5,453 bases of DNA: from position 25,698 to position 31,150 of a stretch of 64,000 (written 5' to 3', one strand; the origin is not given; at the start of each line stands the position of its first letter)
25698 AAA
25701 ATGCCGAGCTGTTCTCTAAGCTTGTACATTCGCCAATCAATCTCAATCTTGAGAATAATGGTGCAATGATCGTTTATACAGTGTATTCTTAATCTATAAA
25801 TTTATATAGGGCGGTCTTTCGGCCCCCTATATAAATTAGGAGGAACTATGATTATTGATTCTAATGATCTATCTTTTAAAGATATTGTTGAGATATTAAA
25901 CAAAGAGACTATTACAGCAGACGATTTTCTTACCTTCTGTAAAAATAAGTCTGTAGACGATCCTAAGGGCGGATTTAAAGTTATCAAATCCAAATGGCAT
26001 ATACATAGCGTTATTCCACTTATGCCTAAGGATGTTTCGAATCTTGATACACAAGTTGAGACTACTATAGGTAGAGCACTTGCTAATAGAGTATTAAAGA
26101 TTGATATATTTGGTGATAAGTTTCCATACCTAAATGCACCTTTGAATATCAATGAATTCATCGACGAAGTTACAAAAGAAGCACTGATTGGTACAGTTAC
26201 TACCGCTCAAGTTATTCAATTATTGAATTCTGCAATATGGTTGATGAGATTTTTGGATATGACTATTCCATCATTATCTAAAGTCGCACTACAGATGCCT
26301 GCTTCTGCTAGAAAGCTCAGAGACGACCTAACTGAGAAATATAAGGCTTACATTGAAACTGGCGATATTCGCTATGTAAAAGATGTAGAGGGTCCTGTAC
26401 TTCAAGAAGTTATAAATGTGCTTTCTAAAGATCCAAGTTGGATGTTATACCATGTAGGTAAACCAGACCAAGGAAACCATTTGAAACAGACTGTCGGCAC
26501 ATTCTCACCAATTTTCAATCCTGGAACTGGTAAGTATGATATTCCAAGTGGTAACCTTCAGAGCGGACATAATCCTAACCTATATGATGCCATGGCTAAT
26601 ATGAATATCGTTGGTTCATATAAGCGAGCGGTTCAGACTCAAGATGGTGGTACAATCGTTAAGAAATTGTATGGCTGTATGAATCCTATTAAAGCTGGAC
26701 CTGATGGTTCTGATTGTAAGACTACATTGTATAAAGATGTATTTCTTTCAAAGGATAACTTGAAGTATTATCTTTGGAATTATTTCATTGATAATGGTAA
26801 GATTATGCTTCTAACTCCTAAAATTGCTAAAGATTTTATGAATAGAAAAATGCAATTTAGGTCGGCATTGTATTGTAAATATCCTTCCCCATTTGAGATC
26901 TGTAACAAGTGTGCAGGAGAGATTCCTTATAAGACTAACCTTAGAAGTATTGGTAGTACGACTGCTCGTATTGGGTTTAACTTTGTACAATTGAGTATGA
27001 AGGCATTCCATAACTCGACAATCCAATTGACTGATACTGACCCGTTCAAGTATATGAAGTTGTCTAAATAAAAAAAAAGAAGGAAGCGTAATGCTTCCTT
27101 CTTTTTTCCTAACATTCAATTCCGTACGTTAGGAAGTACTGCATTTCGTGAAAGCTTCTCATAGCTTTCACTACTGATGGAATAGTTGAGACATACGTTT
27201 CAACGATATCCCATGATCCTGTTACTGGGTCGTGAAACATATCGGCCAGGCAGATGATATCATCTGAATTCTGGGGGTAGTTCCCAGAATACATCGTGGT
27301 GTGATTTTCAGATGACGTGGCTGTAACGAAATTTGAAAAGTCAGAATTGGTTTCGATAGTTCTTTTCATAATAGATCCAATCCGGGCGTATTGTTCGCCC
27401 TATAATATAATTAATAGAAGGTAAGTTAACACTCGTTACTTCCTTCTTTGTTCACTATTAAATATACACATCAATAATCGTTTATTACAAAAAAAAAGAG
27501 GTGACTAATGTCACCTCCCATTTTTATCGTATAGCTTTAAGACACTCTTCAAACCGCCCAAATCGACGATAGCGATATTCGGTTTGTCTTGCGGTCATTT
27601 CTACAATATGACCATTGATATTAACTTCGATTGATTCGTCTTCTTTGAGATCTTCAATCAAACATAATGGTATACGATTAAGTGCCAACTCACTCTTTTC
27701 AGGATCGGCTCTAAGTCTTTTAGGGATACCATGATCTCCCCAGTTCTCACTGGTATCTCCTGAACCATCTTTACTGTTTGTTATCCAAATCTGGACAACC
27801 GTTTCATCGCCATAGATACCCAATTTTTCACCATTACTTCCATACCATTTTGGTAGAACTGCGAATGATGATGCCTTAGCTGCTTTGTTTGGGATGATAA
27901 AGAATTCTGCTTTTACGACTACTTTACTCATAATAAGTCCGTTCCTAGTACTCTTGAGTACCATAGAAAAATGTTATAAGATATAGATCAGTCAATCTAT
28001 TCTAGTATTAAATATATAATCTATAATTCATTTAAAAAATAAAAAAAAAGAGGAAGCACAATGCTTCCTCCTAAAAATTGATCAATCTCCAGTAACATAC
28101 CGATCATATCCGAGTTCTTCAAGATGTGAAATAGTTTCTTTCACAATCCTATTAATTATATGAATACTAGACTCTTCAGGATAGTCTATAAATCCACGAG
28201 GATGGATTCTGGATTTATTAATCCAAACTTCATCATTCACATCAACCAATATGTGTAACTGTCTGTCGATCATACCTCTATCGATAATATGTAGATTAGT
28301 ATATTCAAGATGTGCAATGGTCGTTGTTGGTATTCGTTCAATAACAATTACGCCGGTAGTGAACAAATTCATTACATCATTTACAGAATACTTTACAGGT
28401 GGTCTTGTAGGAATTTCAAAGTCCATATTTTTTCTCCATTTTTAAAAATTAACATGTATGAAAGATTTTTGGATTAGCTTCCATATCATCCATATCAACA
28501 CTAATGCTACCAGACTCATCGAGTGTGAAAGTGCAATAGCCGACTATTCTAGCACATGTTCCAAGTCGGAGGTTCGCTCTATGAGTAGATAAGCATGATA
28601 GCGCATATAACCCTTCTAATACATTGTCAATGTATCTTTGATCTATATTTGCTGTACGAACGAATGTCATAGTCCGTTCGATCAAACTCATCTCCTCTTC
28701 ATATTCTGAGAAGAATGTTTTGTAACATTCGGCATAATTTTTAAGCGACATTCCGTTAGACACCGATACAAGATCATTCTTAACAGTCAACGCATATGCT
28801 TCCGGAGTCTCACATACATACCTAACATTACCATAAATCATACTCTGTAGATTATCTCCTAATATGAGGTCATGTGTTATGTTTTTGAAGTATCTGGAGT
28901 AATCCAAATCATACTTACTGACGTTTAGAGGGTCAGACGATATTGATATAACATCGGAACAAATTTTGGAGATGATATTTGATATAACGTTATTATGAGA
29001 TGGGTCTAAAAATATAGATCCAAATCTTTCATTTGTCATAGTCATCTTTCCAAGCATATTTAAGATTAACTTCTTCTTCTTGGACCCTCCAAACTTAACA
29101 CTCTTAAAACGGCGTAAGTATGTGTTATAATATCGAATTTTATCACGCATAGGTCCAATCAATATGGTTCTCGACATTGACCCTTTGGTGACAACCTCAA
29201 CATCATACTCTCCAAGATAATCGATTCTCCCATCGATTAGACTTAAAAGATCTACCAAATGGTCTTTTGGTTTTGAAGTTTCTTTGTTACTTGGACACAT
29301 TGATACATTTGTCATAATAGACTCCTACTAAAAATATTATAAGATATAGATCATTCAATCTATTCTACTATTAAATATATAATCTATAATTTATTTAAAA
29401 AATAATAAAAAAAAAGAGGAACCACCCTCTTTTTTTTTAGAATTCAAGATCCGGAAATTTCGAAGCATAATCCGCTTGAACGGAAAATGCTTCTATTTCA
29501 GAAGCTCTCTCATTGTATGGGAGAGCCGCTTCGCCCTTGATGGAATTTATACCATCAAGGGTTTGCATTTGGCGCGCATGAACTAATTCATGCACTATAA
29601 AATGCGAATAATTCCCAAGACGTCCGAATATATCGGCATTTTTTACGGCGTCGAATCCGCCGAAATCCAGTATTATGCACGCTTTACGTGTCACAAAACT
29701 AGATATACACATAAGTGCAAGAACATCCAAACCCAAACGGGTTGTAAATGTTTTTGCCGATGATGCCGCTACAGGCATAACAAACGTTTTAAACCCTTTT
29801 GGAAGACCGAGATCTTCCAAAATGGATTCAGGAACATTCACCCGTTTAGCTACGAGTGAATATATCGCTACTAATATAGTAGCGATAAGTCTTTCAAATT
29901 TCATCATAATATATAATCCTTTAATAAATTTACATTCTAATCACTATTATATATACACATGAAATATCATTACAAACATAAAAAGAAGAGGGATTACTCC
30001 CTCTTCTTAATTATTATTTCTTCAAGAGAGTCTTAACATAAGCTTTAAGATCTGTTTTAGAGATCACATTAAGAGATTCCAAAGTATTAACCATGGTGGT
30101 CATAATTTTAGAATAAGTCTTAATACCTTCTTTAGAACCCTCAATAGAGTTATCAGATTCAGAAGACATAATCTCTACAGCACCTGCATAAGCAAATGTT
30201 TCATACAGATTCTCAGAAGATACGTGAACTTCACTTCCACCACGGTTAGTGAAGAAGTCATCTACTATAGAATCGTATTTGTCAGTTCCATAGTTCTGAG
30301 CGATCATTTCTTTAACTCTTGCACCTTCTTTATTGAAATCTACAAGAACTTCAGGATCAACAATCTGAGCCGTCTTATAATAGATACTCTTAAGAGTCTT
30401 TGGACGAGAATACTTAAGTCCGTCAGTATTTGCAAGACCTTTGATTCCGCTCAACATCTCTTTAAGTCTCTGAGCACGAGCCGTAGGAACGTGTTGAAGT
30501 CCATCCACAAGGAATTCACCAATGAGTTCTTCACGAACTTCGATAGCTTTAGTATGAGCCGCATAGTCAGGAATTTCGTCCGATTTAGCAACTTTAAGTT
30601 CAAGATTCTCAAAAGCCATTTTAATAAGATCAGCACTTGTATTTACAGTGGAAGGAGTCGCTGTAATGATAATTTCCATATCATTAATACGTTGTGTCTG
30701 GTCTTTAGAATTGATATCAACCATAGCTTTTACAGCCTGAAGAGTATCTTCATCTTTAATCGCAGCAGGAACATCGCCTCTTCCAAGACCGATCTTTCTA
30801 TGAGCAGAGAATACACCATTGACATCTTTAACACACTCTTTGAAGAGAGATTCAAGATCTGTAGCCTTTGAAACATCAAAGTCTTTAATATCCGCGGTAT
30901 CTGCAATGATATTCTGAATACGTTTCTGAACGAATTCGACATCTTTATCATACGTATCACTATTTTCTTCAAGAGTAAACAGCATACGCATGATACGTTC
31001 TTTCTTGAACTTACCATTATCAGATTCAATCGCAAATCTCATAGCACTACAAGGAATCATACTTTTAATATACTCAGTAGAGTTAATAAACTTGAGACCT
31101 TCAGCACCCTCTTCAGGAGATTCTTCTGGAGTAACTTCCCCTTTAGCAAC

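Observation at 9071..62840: Dispersed family of self-contained early cassettes with reusable regulatory frames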

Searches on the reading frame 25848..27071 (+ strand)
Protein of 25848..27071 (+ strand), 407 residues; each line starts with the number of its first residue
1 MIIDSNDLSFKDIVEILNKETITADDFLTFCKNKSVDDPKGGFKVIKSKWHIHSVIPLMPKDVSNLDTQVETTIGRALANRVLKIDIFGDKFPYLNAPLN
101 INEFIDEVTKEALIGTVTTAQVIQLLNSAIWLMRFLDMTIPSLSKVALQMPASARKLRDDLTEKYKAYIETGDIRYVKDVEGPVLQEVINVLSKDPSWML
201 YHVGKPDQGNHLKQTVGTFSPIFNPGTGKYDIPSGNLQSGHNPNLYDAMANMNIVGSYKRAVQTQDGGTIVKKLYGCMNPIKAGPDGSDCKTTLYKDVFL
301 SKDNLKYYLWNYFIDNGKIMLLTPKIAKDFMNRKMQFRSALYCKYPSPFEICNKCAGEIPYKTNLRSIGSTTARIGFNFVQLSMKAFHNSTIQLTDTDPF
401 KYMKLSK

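Call 69: search_protein_families(library=pfam, max_evalue=0.01, proteins=[window:25848-27071:+])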
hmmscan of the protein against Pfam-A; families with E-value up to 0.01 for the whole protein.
window:25848-27071:+ (407 aa): 0 families

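Call 105: search_solved_structures(query=window:25848-27071:+, max_evalue=0.1)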
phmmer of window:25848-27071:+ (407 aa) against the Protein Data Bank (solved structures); distinct sequences matched with E-value up to 0.1: 1.
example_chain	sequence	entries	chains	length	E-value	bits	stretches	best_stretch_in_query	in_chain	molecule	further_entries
7ogp_D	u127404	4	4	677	0.0025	20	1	288-371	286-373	PHIKZ074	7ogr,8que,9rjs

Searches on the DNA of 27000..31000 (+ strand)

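Call 4: search_dna_similar(query=window:27000-31000:+, collection=phages, mode=near)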
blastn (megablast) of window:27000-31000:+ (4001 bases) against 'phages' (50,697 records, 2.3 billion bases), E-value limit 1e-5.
No match.

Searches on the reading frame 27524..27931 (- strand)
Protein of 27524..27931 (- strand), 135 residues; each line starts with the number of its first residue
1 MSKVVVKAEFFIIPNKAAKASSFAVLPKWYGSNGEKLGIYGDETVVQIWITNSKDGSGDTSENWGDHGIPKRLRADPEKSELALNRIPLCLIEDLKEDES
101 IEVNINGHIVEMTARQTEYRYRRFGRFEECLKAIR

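Call 51: search_protein_families(library=pfam, max_evalue=0.01, proteins=[window:27524-27931:-])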
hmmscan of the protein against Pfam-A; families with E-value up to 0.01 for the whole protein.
window:27524-27931:- (135 aa): 0 families

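Call 52: search_protein_families(library=phrogs, max_evalue=0.01, proteins=[window:27524-27931:-])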
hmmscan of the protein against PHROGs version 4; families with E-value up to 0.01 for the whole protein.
window:27524-27931:- (135 aa): 0 families

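Call 84: find_homologous_proteins(query=window:27524-27931:-, max_evalue=0.001)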
Query window:27524-27931:- (135 aa): 3 proteins with E <= 0.001 among 14 candidates.
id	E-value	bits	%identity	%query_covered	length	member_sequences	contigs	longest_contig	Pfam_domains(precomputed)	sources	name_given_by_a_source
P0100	4.7e-85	300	100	100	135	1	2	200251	-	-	-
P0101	3.1e-62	226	78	99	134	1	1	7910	-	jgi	-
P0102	9.3e-12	63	33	96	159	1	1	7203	-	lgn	-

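Call 85: find_encoding_contigs(protein=P0101, flank=8000, max_places=4)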
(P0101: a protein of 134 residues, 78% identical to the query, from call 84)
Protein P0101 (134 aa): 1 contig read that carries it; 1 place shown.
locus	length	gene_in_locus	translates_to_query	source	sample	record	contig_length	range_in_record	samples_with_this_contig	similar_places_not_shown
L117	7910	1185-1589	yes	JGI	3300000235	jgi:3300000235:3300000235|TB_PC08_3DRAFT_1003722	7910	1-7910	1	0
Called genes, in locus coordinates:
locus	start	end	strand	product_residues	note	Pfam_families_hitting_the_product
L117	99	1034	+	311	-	-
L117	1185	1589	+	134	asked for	-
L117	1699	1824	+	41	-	-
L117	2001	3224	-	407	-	-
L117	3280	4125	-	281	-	PF23838:DUF7208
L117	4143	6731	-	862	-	-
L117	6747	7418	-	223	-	-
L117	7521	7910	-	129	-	?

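Call 86: find_encoding_contigs(protein=P0102, flank=8000, max_places=4)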
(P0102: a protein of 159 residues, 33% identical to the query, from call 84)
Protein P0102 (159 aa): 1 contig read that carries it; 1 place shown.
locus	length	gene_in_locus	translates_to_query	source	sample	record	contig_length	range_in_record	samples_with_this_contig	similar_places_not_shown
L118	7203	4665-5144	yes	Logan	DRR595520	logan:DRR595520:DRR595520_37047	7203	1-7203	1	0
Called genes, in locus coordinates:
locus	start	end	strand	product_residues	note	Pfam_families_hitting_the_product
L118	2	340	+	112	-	?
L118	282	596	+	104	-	-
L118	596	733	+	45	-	-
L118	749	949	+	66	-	-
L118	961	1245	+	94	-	-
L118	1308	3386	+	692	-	PF26675:DUF8224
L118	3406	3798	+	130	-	-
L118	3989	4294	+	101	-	-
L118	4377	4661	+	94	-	-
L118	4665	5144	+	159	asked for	-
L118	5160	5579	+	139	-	-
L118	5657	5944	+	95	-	-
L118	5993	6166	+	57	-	-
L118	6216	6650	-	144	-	-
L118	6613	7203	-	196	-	?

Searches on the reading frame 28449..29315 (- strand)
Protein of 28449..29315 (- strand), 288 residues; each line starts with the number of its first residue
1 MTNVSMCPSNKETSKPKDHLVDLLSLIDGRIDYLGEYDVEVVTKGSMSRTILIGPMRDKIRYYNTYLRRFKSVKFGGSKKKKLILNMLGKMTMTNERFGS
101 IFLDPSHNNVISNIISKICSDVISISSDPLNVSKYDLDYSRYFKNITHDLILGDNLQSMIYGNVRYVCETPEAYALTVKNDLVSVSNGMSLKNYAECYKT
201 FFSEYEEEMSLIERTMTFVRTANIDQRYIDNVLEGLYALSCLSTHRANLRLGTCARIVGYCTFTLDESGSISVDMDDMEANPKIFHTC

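Call 51: search_protein_families(library=pfam, max_evalue=0.01, proteins=[window:28449-29315:-])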
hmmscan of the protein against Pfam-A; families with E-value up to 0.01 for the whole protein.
window:28449-29315:- (288 aa): 1 family
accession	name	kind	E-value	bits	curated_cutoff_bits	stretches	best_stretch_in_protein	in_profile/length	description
PF21650.2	DnaG_cat_HB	-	0.0051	17.3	27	0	132-152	15-35/63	DNA primase DnaG, catalytic core, helical bundle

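Call 52: search_protein_families(library=phrogs, max_evalue=0.01, proteins=[window:28449-29315:-])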
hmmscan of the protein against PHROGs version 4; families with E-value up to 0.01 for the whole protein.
window:28449-29315:- (288 aa): 0 families

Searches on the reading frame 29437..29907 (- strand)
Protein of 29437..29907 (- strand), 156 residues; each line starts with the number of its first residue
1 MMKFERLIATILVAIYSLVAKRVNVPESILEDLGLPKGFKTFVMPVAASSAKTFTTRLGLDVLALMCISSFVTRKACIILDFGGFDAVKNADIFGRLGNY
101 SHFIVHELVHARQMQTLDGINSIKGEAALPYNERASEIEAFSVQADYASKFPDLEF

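Call 51: search_protein_families(library=pfam, max_evalue=0.01, proteins=[window:29437-29907:-])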
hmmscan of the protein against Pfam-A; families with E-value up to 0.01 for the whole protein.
window:29437-29907:- (156 aa): 0 families

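Call 52: search_protein_families(library=phrogs, max_evalue=0.01, proteins=[window:29437-29907:-])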
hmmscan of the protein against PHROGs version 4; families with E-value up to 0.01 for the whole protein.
window:29437-29907:- (156 aa): 0 families

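Call 70: find_encoding_contigs(protein=window:29437-29907:-, flank=5000, max_places=10)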
Protein window:29437-29907:- (156 aa): 4 contigs read that carry it; 3 places shown.
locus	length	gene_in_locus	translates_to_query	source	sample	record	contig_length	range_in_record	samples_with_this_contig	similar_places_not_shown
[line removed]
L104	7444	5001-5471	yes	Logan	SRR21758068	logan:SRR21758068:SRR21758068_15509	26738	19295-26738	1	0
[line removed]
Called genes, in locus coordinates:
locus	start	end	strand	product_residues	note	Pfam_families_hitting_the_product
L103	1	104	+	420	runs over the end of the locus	PF23971:Phage_TTP_15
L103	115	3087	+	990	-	-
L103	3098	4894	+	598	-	-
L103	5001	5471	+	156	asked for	-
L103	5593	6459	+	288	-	-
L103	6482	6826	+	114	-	-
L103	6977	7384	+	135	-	-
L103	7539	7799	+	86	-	-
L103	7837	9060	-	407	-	-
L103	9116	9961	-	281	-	PF23838:DUF7208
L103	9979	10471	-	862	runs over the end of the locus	-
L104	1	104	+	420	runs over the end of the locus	PF23971:Phage_TTP_15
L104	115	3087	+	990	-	-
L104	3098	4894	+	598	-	-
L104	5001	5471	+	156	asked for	-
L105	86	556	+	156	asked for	-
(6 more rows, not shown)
